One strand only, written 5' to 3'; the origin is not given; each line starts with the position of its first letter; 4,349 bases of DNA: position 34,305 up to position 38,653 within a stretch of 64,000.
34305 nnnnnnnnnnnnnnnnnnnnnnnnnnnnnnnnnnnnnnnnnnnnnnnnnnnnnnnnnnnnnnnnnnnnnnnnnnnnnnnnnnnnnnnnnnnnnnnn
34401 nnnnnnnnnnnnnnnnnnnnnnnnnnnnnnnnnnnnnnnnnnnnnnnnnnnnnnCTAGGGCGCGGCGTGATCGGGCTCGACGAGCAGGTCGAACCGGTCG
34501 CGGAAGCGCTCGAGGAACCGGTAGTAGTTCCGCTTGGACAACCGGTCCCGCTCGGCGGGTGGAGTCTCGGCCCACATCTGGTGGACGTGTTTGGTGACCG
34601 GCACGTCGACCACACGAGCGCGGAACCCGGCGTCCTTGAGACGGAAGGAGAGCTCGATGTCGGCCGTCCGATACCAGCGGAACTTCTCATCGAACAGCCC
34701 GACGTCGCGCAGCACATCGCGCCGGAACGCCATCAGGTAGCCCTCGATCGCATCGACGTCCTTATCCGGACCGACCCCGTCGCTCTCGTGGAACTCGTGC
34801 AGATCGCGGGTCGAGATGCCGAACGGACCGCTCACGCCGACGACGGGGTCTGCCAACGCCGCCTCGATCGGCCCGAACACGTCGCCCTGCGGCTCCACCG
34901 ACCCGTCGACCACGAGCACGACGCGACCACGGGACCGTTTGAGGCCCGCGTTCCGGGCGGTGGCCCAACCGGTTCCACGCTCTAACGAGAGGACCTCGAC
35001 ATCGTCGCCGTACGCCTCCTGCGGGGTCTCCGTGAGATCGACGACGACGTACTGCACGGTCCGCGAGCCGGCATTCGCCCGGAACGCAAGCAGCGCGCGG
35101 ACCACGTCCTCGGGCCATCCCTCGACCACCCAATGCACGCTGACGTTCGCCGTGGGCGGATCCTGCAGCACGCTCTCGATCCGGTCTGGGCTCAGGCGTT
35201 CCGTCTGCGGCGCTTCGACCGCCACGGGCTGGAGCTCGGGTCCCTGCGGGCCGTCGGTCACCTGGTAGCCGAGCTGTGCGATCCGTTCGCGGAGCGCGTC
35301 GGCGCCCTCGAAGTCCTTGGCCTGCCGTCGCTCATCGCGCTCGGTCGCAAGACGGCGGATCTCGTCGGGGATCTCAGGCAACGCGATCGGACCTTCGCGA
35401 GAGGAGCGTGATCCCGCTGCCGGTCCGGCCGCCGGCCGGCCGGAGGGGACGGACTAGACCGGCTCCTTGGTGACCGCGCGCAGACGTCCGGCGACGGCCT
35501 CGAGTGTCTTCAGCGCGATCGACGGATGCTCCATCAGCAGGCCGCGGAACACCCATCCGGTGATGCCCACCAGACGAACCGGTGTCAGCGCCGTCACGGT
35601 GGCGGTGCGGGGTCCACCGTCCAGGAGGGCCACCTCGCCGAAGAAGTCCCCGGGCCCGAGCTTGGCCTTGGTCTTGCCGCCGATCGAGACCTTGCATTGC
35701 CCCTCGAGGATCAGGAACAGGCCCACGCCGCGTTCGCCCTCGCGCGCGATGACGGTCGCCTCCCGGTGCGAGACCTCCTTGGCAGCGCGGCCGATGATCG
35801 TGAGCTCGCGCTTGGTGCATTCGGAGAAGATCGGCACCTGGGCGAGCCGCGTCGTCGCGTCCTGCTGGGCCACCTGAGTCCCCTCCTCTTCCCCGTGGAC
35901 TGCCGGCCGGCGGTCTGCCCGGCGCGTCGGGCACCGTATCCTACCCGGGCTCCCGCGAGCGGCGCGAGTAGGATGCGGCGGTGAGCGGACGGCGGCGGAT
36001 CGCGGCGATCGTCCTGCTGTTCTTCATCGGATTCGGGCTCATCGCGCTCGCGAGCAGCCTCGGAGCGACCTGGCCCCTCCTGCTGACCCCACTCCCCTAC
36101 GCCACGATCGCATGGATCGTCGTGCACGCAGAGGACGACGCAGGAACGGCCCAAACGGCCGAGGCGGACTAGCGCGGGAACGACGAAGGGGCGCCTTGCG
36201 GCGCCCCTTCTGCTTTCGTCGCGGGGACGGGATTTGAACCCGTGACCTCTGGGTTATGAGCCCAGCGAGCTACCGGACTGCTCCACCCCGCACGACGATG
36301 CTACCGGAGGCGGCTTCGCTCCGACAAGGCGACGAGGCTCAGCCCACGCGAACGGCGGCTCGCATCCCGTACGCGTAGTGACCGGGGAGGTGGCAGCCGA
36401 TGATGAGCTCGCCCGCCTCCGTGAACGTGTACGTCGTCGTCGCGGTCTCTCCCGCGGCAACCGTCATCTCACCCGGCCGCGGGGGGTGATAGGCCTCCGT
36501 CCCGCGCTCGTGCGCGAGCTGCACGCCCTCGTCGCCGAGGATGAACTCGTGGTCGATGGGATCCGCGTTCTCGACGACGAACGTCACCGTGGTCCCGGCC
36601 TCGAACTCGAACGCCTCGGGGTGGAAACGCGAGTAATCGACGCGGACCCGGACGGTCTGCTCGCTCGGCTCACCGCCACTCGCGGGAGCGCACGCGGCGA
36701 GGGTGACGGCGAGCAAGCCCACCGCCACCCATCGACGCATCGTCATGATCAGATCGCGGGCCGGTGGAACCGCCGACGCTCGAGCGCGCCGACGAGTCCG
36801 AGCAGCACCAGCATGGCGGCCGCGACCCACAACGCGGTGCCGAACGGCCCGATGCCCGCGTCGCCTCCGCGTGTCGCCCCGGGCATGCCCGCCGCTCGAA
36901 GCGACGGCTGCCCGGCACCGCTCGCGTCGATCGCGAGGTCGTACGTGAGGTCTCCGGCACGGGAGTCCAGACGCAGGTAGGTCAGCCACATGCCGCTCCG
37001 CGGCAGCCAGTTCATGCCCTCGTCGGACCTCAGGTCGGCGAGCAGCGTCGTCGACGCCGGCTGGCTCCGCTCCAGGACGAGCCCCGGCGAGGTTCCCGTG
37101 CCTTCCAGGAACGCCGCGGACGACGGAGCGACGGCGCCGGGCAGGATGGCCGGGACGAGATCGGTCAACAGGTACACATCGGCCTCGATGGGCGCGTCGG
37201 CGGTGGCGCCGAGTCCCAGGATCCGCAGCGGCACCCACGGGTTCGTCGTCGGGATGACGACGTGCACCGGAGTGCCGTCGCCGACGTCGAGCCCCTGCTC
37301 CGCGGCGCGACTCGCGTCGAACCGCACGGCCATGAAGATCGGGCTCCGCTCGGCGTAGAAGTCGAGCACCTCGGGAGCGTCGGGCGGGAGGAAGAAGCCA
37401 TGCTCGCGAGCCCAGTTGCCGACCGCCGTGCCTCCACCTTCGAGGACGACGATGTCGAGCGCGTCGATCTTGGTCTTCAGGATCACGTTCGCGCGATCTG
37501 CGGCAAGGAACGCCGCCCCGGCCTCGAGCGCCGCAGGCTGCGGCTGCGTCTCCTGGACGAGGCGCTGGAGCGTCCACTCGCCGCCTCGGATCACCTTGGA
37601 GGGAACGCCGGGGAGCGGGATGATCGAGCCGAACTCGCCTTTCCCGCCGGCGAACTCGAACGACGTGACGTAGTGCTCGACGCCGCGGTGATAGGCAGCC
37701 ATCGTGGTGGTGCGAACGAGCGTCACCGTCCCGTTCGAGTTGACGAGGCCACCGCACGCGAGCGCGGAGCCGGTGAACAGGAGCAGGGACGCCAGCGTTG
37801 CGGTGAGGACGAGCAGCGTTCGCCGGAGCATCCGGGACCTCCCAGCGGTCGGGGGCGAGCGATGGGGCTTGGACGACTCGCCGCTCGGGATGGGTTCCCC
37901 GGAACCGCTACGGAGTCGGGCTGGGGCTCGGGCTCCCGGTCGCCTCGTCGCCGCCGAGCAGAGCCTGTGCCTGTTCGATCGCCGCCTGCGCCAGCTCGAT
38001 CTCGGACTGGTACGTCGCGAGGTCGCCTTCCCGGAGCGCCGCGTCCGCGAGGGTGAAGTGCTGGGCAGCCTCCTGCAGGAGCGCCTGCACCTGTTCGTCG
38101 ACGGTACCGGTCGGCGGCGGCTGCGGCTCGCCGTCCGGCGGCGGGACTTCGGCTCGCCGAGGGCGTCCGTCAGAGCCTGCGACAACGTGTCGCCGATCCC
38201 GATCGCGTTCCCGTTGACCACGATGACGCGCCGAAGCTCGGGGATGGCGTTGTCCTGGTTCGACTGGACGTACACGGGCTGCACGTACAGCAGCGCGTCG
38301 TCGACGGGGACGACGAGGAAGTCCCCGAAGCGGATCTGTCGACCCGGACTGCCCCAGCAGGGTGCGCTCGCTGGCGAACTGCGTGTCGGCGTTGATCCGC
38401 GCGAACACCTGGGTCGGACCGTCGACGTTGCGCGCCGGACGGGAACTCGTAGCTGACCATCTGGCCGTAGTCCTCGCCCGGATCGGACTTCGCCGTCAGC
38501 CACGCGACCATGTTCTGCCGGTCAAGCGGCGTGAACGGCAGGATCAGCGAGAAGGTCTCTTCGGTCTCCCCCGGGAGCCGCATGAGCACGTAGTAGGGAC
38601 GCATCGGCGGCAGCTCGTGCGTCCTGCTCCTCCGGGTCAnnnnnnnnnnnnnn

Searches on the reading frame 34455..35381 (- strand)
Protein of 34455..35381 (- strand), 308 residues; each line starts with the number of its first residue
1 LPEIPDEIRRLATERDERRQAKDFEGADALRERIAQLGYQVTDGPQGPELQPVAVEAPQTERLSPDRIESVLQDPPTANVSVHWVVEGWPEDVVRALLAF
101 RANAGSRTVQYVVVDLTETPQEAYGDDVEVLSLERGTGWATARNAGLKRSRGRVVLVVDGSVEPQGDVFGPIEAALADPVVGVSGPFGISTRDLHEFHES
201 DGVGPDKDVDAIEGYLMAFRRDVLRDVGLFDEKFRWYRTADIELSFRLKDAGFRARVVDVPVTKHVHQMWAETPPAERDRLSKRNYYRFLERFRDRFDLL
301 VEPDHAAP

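Call 10: search_protein_families(library=pfam, proteins=[window:34455-35381:-], max_evalue=0.00001)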
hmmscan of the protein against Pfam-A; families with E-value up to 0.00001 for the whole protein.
window:34455-35381:- (308 aa): 2 families
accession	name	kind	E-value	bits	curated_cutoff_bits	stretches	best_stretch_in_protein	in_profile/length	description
PF00535.33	Glycos_transf_2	-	1.5e-07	32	23.3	1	116-200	40-128/168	Glycosyl transferase family 2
PF13641.12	Glyco_tranf_2_3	-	1.6e-07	32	27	0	208-287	155-229/230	Glycosyltransferase like family 2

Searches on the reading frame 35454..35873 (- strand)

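Call 10: search_protein_families(library=pfam, proteins=[window:35454-35873:-], max_evalue=0.00001)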
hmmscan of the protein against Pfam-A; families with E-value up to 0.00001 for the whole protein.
window:35454-35873:- (139 aa): 1 family
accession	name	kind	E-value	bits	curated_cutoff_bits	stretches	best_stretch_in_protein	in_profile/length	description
PF00027.35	cNMP_binding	-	4.3e-18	65.5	27.5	1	35-116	3-89/89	Cyclic nucleotide-binding domain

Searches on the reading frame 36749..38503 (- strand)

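Call 10: search_protein_families(library=pfam, proteins=[window:36749-38503:-], max_evalue=0.00001)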
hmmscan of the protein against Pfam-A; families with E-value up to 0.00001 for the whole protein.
window:36749-38503:- (584 aa): 1 family
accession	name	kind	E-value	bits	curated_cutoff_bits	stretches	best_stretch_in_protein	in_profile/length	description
PF10092.14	DUF2330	-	5.1e-10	39.4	24.7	1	246-447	3-214/279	Uncharacterized protein conserved in bacteria (DUF2330)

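Call 49: search_protein_families(library=ncbifam, proteins=[window:36749-38503:-], max_evalue=0.00001)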
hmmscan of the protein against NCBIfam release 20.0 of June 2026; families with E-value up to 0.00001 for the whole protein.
window:36749-38503:- (584 aa): 2 families
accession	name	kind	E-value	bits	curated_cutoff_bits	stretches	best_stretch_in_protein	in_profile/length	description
NF000825.0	PRK00068.1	subfamily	3.5e-18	64.9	995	1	49-138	821-911/973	hypothetical protein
NF002707.0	PRK02509.1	equivalog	3.2e-12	45.2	949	1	50-121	899-969/983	hypothetical protein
